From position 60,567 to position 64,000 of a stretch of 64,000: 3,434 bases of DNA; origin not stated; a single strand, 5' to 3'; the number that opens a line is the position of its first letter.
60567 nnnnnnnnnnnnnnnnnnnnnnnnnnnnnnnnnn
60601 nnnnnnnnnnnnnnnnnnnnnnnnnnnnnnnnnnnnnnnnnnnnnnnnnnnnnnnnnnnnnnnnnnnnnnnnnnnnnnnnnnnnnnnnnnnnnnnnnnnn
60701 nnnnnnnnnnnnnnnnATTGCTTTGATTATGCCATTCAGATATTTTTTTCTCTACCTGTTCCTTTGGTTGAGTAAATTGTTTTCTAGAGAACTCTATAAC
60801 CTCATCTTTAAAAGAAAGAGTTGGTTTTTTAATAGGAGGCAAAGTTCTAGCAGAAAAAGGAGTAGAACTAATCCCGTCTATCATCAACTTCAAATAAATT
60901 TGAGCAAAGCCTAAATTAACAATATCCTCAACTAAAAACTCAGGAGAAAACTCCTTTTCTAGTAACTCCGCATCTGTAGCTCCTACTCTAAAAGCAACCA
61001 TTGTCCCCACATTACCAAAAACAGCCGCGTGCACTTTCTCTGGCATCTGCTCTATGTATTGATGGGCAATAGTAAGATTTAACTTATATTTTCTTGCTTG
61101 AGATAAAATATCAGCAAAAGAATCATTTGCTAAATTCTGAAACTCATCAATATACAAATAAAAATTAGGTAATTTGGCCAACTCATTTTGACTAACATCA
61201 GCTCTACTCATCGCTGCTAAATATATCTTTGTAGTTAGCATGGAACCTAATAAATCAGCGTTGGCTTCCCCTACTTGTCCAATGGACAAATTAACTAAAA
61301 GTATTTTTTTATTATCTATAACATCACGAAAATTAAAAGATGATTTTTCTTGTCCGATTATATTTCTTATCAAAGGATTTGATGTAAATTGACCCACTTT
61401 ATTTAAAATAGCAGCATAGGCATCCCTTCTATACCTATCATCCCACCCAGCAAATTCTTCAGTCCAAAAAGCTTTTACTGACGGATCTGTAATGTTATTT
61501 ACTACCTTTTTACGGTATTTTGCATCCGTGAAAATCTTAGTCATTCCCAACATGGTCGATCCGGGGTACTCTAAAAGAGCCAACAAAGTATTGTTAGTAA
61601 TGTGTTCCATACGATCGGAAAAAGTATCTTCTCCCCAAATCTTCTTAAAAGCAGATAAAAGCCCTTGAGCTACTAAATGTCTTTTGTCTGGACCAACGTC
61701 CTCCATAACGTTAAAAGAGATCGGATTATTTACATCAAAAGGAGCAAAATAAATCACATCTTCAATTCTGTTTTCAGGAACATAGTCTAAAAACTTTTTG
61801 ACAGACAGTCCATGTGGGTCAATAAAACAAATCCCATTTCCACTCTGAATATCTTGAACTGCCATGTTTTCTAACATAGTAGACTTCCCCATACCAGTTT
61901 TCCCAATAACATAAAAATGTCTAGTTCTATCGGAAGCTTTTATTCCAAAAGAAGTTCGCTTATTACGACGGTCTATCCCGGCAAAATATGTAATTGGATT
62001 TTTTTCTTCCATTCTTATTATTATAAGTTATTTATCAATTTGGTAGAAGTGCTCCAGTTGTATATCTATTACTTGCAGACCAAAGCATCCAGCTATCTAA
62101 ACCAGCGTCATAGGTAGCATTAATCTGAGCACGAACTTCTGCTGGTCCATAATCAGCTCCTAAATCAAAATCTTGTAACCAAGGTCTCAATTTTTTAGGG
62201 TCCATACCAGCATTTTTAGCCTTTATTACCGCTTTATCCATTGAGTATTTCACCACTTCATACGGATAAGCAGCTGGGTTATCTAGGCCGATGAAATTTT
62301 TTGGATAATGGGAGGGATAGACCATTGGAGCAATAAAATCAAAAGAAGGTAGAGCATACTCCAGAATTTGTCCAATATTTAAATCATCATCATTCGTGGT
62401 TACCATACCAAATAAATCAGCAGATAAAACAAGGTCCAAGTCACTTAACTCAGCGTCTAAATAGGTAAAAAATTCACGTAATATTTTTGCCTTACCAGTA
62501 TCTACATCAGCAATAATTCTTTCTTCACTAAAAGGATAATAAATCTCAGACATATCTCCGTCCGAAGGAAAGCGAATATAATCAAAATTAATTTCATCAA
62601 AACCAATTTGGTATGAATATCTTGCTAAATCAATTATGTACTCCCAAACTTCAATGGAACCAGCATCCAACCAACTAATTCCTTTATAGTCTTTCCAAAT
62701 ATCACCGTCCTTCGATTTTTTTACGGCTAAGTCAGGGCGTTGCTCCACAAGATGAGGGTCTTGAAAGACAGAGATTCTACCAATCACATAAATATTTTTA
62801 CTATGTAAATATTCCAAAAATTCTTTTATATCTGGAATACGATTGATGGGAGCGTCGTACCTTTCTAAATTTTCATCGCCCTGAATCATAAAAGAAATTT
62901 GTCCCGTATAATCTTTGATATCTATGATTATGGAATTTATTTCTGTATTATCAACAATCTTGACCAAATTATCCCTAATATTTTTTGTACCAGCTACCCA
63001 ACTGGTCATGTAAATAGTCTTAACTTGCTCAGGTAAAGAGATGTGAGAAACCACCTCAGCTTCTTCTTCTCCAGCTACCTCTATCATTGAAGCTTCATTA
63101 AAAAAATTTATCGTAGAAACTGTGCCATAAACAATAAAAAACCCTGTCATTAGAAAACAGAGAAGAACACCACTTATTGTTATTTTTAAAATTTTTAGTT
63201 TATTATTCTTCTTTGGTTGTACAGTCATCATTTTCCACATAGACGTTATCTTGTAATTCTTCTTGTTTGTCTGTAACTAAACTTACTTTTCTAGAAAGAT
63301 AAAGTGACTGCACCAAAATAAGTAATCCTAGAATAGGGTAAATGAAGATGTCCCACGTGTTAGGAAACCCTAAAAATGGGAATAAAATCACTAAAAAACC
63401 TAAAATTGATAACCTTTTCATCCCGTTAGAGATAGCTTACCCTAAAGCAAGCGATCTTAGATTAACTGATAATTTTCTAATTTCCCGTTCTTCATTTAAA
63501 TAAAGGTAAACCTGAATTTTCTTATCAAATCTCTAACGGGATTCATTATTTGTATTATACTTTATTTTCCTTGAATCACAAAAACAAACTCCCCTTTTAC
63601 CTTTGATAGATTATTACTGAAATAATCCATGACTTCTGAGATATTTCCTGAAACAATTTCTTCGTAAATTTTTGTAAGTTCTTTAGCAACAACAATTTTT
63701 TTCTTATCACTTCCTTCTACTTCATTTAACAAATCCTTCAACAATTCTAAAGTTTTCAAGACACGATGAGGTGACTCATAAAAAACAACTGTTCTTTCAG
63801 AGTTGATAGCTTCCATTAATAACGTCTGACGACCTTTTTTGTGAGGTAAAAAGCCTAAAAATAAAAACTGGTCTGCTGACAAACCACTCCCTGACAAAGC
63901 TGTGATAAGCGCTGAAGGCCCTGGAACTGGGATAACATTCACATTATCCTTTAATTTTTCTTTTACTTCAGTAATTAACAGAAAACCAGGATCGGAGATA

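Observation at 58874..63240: Secreted LTD+PKD protein next to a VirD4/HerA-type ATPase and a DUF4015-like protein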

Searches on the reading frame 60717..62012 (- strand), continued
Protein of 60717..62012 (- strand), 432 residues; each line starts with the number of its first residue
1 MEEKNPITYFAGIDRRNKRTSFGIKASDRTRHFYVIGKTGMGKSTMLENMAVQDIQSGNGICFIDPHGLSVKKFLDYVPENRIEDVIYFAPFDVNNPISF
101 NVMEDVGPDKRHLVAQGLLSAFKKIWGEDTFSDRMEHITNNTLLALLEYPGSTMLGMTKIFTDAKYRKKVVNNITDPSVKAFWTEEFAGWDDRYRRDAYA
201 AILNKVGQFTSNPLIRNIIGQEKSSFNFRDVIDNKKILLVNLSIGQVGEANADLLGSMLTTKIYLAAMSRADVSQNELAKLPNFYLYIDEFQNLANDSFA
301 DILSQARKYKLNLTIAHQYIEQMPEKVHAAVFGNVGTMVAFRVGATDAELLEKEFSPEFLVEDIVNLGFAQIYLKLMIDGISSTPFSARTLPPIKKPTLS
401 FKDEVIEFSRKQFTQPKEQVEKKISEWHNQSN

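Call 93: get_annotated_region(hit=H1, flank=8000)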
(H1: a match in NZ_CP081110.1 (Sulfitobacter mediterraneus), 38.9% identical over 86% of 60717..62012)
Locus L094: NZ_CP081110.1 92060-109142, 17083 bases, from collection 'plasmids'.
description: Sulfitobacter mediterraneus strain M342 plasmid unnamed1, complete sequence
organism: Sulfitobacter mediterraneus (NCBI taxid 83219)
taxonomy: Bacteria; Pseudomonadota; Alphaproteobacteria; Rhodobacterales; Roseobacteraceae; Sulfitobacter; Sulfitobacter mediterraneus
host: -; source: -; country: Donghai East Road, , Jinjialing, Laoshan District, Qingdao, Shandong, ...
typing (MOB-suite, as given by PLSDB): non-mobilizable
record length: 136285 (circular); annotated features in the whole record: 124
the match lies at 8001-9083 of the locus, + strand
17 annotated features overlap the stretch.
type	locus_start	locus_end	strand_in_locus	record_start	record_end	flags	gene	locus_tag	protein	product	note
CDS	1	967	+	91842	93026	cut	repA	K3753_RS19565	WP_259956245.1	plasmid partitioning protein RepA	-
CDS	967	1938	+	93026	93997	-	repB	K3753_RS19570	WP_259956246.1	plasmid partitioning protein RepB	-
CDS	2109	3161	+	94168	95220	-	-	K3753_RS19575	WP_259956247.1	helix-turn-helix domain-containing protein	-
CDS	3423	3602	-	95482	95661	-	-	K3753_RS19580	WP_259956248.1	hypothetical protein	-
CDS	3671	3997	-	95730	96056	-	-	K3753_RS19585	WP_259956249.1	hypothetical protein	-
CDS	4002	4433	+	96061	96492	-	-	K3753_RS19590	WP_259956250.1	hypothetical protein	-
CDS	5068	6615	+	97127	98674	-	-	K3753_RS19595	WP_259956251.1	recombinase family protein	GO:0006310 - DNA recombination [Evidence IEA]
CDS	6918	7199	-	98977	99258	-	-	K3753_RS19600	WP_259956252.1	hypothetical protein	-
CDS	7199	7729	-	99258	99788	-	-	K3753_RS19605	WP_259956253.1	DUF3768 domain-containing protein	-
CDS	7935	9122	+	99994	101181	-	-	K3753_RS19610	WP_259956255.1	type IV secretion system DNA-binding domain-containing protein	-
CDS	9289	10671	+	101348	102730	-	-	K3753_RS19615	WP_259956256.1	transposase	GO:0006313 - DNA transposition [Evidence IEA]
CDS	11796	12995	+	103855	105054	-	-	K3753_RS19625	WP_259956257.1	IS91 family transposase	-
CDS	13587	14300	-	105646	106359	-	-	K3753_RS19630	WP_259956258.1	alpha/beta hydrolase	-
CDS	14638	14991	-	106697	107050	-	-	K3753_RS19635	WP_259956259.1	hypothetical protein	-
CDS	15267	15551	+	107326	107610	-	-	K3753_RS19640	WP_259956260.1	hypothetical protein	-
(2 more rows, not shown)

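Call 94: get_annotated_region(hit=H2, flank=8000)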
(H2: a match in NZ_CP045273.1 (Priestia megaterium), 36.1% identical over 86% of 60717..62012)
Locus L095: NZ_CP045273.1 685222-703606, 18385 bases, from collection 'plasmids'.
description: Priestia megaterium strain FDU301 plasmid pFDU301A, complete sequence
organism: Priestia megaterium (NCBI taxid 1404)
taxonomy: Bacteria; Bacillota; Bacilli; Bacillales; Bacillaceae; Priestia; Priestia megaterium
host: -; source: pure culture,Paper surface; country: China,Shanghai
typing (MOB-suite, as given by PLSDB): non-mobilizable
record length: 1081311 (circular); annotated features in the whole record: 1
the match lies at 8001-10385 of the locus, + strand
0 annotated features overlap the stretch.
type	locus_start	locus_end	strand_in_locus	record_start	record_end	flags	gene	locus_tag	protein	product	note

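Call 97: search_dna_similar(query=window:60717-62012:-, collection=phages, mode=protein, max_evalue=0.001, max_rows=12)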
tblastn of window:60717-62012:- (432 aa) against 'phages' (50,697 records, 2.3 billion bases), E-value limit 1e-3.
Records with a match: 37; places in all: 37; records where one place covers at least 80% of the query: 31.
Best place of each record, by identity: <60% 37.
By first word of the organism name: Bacillus 30; Geobacillus 3; Lysinibacillus 2; Microcystis 1; Brevibacillus 1.
By host as written in the record: Bacillus subtilis 6; Bacillus subtilis BEST7003 6; Bacillus cereus 4; Bacillus megaterium str. ATCC 43725 2; Bacillus cereus HER1399 2; Bacillus cereus BGSC 6E1 2; Bacillus subtilis Delta6 2; Geobacillus stearothermophilus 2184 2; and 10 more.
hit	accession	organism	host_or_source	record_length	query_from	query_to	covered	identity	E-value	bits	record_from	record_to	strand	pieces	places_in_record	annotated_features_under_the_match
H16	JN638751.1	Bacillus phage G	Bacillus megaterium str. ATCC 43725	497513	35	429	91%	28.1%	3e-35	144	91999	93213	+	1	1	156: gp156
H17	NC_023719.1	Bacillus phage G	Bacillus megaterium str. ATCC 43725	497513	35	429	91%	28.1%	3e-35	144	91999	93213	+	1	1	156: gp156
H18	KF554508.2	Bacillus phage CP-51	Bacillus cereus HER1399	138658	35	431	92%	23.7%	4e-16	87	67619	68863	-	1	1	hypothetical protein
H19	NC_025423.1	Bacillus phage CP-51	Bacillus cereus HER1399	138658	35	431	92%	23.7%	4e-16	87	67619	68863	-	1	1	hypothetical protein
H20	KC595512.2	Bacillus phage JL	Bacillus cereus BGSC 6E1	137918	35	431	92%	23.3%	1e-15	85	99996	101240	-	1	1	lipid A export ATP-binding/permease protein Msb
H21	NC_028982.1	Bacillus phage JL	Bacillus cereus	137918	35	431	92%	23.3%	1e-15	85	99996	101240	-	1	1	lipid A export ATP-binding/permease protein Msb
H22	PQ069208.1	Bacillus phage S4-1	Bacillus sp. S4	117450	35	431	92%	23.0%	9e-16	86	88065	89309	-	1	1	record has no annotation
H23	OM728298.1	Bacillus phage vB_BsuM-Goe16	Bacillus subtilis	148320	35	391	83%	25.5%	5e-13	77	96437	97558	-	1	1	hypothetical protein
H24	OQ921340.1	Bacillus phage SPO1L5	Bacillus subtilis BEST7003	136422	35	391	83%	25.5%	6e-13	77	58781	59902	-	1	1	hypothetical protein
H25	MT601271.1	Bacillus phage vB_BsuM-Goe10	Bacillus subtilis Delta6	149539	35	391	83%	25.5%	6e-13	77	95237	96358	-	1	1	putative P-loop containing nucleoside triphosphate hydrolase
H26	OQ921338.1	Bacillus phage SPO1L3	Bacillus subtilis BEST7003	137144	35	391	83%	25.5%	6e-13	77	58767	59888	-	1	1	hypothetical protein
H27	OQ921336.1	Bacillus phage SPO1L1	Bacillus subtilis BEST7003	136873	35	391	83%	25.3%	2e-13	79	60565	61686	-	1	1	hypothetical protein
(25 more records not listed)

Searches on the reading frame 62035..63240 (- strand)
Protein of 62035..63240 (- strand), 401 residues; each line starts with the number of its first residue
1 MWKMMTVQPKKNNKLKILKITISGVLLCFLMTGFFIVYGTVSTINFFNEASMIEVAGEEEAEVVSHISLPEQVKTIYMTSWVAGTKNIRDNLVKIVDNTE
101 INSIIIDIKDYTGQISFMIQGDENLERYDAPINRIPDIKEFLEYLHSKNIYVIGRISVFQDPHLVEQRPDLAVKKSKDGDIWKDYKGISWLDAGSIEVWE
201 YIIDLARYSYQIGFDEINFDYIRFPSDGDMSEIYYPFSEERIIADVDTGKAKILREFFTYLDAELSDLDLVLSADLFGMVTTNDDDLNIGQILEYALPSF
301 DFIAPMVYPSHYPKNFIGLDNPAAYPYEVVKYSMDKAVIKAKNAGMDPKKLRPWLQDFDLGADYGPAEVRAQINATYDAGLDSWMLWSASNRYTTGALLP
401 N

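Call 3: search_protein_families(library=pfam, proteins=[window:62035-63240:-], max_evalue=0.01)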
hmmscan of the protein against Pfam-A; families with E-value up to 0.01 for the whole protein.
window:62035-63240:- (401 aa): 1 family
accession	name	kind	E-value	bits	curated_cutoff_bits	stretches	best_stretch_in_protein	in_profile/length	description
PF13200.12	DUF4015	-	6e-97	324.9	27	1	76-393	2-313/313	Putative glycosyl hydrolase domain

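Call 4: search_protein_families(library=ncbifam, proteins=[window:62035-63240:-], max_evalue=0.01)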
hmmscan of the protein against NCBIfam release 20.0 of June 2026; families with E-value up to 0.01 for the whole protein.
window:62035-63240:- (401 aa): 0 families

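Call 25: search_solved_structures(query=window:62035-63240:-, max_evalue=1, show_alignments=1)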
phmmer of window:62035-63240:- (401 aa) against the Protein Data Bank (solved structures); distinct sequences matched with E-value up to 1: 1.
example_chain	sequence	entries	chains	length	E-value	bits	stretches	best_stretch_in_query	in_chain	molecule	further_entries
4s1a_A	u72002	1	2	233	4.3e-43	151.1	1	75-313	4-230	Uncharacterized protein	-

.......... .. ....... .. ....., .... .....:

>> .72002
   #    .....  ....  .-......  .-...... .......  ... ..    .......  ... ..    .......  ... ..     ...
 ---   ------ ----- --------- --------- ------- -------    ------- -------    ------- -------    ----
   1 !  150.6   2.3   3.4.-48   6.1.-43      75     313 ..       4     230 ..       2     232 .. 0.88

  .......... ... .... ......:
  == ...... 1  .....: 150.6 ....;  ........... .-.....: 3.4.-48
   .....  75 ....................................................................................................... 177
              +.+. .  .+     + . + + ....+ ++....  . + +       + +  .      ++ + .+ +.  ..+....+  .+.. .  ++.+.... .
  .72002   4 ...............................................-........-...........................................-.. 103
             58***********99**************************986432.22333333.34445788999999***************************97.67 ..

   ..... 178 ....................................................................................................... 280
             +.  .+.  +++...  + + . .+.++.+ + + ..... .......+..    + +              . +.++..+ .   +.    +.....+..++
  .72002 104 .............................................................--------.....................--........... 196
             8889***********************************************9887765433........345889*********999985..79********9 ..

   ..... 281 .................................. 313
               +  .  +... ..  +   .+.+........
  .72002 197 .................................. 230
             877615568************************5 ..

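Call 95: search_protein_families(library=padloc, proteins=[window:62035-63240:-], max_evalue=0.01)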
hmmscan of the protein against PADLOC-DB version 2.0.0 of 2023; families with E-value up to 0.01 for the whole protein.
window:62035-63240:- (401 aa): 0 families

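Call 96: search_protein_families(library=phrogs, proteins=[window:62035-63240:-], max_evalue=0.001)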
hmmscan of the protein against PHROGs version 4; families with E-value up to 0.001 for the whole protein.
window:62035-63240:- (401 aa): 0 families

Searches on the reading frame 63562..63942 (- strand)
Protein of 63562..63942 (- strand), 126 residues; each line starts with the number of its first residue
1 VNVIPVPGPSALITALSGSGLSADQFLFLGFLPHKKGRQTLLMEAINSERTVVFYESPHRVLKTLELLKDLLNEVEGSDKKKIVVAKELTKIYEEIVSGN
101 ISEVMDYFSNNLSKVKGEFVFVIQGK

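Call 3: search_protein_families(library=pfam, proteins=[window:63562-63942:-], max_evalue=0.01)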
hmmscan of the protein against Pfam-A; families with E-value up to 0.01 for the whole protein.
window:63562-63942:- (126 aa): 1 family
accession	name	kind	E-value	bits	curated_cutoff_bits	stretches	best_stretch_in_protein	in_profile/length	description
PF00590.25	TP_methylase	-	2.5e-09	37.8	27.8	1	5-104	113-211/212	Tetrapyrrole (Corrin/Porphyrin) Methylases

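Call 4: search_protein_families(library=ncbifam, proteins=[window:63562-63942:-], max_evalue=0.01)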
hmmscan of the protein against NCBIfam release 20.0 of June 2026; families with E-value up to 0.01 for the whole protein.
window:63562-63942:- (126 aa): 3 families
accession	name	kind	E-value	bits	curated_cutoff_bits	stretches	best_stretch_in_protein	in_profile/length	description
TIGR00096.1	TIGR00096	equivalog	3.8e-32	111.8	167.9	1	2-125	105-221/275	16S rRNA (cytidine(1402)-2'-O)-methyltransferase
NF011570.0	PRK14994.1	equivalog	2.3e-27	96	502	1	2-125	115-234/287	16S rRNA (cytidine(1402)-2'-O)-methyltransferase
TIGR02467.1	CbiE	equivalog_domain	0.0072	15.8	92.9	1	6-108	98-197/204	precorrin-6y C5,15-methyltransferase (decarboxylating) subunit CbiE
